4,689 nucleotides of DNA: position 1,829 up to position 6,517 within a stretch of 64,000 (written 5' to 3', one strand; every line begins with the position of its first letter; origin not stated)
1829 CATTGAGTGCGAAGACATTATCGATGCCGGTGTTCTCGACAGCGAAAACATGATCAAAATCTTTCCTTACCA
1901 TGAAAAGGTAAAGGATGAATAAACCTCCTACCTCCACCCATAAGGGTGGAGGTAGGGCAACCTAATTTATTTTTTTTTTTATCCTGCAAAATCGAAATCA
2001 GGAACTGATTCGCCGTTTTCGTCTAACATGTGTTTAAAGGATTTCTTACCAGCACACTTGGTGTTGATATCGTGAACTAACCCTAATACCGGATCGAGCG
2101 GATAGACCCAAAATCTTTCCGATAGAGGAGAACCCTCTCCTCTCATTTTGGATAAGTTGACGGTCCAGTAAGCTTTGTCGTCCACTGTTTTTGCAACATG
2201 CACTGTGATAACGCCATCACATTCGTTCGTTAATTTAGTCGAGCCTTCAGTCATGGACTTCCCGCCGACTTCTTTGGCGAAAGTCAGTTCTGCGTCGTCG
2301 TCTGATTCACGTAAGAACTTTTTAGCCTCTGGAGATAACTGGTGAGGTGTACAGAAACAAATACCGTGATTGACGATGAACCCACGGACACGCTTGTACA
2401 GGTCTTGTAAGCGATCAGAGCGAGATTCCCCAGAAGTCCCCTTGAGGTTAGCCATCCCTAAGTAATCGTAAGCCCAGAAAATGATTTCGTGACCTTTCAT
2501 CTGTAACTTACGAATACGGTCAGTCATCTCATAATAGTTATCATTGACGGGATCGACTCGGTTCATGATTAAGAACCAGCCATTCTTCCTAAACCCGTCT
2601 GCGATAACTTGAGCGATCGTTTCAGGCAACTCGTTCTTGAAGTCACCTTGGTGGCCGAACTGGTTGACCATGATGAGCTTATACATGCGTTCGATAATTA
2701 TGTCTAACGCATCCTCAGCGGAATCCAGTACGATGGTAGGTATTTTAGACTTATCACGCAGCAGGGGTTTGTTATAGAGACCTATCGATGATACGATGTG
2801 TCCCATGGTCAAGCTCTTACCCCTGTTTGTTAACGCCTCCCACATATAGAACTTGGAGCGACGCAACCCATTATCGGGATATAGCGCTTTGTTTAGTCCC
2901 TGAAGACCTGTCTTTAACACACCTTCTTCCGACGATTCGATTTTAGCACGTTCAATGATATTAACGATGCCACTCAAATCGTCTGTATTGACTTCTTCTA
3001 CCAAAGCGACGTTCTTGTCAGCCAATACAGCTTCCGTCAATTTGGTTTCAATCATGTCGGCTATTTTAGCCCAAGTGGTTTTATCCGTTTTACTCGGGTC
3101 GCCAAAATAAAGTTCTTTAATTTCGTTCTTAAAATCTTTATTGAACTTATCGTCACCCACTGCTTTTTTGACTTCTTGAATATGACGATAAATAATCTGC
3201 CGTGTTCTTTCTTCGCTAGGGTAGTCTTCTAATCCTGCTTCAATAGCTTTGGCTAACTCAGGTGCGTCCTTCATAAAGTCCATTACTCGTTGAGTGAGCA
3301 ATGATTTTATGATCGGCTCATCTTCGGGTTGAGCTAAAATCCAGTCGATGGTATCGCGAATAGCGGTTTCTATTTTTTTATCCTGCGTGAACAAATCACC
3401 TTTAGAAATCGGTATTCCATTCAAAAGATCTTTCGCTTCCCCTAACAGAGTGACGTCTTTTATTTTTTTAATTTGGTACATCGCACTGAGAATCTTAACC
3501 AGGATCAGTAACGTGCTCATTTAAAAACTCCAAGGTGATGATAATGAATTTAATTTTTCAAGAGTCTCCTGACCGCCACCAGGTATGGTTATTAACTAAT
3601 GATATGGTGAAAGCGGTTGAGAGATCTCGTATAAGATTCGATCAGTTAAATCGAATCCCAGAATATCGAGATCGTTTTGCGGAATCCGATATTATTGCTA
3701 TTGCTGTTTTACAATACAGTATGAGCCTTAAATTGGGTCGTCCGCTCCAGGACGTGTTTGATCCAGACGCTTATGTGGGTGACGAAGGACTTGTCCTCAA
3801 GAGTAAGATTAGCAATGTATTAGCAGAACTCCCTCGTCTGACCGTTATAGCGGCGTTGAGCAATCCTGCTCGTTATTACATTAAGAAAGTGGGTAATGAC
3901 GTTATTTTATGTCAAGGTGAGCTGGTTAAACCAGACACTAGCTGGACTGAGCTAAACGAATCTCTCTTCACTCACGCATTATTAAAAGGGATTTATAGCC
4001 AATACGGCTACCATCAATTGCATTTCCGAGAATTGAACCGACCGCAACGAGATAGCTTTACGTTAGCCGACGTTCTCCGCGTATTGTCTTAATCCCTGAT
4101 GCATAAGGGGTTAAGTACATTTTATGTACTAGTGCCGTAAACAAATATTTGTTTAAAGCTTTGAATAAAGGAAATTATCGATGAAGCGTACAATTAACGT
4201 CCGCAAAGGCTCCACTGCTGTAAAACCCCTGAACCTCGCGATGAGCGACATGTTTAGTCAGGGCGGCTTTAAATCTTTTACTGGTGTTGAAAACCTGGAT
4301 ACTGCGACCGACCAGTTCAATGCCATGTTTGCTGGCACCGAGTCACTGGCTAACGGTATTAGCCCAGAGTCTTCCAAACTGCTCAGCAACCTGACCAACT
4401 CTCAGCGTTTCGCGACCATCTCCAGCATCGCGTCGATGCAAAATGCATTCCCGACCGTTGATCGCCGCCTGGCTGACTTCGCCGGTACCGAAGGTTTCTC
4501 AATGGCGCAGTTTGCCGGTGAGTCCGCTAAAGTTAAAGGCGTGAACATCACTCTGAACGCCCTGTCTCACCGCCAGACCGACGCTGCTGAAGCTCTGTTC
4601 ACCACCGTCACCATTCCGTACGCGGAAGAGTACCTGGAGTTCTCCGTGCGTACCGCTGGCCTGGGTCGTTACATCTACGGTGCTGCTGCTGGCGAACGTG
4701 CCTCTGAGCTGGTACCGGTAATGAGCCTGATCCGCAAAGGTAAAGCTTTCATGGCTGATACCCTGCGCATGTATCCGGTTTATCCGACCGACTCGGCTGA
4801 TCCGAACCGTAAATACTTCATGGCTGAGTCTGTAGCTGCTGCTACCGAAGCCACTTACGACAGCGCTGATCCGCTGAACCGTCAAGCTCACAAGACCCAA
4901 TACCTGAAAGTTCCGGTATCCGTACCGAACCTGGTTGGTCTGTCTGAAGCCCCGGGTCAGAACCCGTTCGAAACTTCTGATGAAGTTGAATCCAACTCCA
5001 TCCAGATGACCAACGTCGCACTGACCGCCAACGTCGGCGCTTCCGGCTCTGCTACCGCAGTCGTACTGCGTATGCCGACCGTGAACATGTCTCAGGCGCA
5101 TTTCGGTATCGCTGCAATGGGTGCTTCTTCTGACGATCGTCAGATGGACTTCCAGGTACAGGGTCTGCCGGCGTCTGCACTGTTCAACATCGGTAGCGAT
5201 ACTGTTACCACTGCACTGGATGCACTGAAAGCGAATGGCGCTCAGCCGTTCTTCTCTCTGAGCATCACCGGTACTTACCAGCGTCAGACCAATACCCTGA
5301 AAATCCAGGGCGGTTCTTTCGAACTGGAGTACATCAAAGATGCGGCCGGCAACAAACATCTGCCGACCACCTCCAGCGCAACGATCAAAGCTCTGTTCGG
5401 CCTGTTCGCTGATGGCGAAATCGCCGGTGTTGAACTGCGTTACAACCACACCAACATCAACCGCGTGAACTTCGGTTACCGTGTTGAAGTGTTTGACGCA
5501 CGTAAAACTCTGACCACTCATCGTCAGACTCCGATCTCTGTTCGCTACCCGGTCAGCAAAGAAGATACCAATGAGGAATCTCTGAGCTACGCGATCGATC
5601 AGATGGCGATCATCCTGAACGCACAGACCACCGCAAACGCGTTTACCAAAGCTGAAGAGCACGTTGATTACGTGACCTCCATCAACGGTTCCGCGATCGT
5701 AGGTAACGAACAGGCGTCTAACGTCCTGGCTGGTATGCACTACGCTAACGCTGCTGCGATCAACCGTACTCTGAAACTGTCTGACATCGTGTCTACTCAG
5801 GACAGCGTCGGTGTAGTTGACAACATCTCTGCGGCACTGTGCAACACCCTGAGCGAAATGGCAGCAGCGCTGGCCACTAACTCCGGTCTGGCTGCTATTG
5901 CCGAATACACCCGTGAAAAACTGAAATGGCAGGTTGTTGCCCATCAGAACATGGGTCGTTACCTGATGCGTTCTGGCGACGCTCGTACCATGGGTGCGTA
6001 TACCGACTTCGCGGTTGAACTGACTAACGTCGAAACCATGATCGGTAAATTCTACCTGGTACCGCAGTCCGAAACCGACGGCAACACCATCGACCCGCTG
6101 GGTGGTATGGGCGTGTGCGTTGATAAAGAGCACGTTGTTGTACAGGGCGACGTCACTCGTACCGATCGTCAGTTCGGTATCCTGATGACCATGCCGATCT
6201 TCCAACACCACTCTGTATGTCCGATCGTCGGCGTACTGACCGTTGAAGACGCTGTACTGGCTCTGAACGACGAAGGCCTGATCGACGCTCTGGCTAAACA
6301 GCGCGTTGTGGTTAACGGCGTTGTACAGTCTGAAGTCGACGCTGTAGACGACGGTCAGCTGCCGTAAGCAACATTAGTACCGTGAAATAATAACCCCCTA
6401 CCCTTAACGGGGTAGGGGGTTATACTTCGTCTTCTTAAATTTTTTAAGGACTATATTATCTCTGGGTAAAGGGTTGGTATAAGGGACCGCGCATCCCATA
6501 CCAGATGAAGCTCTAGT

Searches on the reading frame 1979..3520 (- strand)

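Call 53: search_protein_families(library=phrogs, proteins=[window:1979-3520:-], max_evalue=0.00001)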
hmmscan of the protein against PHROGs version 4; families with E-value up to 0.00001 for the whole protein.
window:1979-3520:- (513 aa): 2 families
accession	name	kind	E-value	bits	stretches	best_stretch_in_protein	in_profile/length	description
phrog_3213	-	DNA, RNA and nucleotide metabolism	8.9e-162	540.3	1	1-510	1-509/509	DnaB-like replicative helicase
phrog_19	-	DNA, RNA and nucleotide metabolism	6.4e-13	49.4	1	152-441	287-538/621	DnaB-like replicative helicase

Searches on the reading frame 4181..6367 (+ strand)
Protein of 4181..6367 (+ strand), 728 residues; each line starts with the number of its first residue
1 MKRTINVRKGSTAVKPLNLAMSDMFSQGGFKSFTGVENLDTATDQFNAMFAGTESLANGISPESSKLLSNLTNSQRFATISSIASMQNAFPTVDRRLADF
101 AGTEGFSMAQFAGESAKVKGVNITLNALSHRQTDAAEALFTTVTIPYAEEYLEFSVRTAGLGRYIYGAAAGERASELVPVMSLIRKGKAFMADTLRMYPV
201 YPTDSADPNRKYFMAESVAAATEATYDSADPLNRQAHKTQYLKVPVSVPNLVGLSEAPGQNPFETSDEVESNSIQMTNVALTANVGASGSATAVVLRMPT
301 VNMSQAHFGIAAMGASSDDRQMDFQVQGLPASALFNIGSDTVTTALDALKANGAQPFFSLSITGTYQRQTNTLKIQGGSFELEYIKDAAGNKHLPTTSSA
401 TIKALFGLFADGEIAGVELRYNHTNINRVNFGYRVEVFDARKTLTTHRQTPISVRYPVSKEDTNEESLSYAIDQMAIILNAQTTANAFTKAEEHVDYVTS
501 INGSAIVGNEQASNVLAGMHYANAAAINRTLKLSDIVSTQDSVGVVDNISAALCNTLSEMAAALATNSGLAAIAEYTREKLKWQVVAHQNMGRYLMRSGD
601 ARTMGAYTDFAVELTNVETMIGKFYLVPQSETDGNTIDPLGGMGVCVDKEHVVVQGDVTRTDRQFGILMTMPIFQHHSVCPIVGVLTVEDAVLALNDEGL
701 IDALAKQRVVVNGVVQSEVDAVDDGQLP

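Call 53: search_protein_families(library=phrogs, proteins=[window:4181-6367:+], max_evalue=0.00001)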
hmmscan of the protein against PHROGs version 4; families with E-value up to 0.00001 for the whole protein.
window:4181-6367:+ (728 aa): 1 family
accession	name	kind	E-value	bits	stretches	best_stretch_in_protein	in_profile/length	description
phrog_3231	-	head and packaging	3e-162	542.3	1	27-713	56-736/746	major head protein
